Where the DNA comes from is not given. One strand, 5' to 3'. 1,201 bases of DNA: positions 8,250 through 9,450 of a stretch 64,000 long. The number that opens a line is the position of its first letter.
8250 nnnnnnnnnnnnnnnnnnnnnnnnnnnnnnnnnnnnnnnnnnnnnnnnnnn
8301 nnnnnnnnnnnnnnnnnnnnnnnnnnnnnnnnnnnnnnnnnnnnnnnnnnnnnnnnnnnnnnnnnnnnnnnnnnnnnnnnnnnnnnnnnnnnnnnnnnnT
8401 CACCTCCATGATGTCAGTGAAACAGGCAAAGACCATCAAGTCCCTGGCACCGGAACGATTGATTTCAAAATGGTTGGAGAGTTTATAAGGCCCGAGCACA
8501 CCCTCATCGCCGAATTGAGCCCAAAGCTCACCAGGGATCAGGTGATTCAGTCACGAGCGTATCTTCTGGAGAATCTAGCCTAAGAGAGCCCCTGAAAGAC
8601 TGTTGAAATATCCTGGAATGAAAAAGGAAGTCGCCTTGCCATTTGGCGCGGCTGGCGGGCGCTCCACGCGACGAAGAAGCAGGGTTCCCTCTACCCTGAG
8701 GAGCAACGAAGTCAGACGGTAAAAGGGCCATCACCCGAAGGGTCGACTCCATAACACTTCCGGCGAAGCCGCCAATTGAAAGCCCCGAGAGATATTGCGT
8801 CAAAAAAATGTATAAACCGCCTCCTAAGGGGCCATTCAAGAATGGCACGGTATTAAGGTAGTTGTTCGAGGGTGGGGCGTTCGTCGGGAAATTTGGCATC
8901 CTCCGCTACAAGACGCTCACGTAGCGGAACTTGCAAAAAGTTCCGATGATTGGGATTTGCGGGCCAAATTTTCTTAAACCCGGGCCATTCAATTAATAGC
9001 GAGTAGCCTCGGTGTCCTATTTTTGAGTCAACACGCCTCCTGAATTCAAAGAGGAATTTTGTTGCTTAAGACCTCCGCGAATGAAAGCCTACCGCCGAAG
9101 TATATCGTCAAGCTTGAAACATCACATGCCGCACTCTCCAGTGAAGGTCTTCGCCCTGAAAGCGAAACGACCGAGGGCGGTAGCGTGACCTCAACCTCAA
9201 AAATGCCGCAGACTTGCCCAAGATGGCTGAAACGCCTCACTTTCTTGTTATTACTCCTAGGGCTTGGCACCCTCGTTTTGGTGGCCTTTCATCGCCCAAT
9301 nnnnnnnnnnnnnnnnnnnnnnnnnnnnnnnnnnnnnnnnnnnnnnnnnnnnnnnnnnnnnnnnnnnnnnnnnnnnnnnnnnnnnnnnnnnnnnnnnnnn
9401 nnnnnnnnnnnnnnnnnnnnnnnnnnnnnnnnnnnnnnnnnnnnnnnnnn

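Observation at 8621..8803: Candidate unannotated ~140-nt structured RNA on the minus strand with its own promoter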

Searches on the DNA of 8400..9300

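Call 4: search_rna_families(source=window, start=8400, end=9300, threshold=evalue, max_evalue=10, show_alignments=3)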
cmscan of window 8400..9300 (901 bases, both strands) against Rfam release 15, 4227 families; matches with E-value up to 10: 4.
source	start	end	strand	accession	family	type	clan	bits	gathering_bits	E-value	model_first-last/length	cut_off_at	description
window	9160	9187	+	RF01707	JUMPstart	Cis-reg;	-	21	35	0.069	1-38/38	no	JUMPstart RNA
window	8810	8841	-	RF01366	CRISPR-DR53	Gene; CRISPR;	-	17.1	45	3.7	1-37/37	no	CRISPR RNA direct repeat element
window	8976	8998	+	RF02359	MS2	Cis-reg;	-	14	40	1.9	1-36/36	no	Bacteriophage MS2 operator hairpin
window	8942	8963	+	RF01308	sR58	Gene; snRNA; snoRNA; CD-box;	-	13.5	55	5.9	1-55/55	no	Small nucleolar RNA sR58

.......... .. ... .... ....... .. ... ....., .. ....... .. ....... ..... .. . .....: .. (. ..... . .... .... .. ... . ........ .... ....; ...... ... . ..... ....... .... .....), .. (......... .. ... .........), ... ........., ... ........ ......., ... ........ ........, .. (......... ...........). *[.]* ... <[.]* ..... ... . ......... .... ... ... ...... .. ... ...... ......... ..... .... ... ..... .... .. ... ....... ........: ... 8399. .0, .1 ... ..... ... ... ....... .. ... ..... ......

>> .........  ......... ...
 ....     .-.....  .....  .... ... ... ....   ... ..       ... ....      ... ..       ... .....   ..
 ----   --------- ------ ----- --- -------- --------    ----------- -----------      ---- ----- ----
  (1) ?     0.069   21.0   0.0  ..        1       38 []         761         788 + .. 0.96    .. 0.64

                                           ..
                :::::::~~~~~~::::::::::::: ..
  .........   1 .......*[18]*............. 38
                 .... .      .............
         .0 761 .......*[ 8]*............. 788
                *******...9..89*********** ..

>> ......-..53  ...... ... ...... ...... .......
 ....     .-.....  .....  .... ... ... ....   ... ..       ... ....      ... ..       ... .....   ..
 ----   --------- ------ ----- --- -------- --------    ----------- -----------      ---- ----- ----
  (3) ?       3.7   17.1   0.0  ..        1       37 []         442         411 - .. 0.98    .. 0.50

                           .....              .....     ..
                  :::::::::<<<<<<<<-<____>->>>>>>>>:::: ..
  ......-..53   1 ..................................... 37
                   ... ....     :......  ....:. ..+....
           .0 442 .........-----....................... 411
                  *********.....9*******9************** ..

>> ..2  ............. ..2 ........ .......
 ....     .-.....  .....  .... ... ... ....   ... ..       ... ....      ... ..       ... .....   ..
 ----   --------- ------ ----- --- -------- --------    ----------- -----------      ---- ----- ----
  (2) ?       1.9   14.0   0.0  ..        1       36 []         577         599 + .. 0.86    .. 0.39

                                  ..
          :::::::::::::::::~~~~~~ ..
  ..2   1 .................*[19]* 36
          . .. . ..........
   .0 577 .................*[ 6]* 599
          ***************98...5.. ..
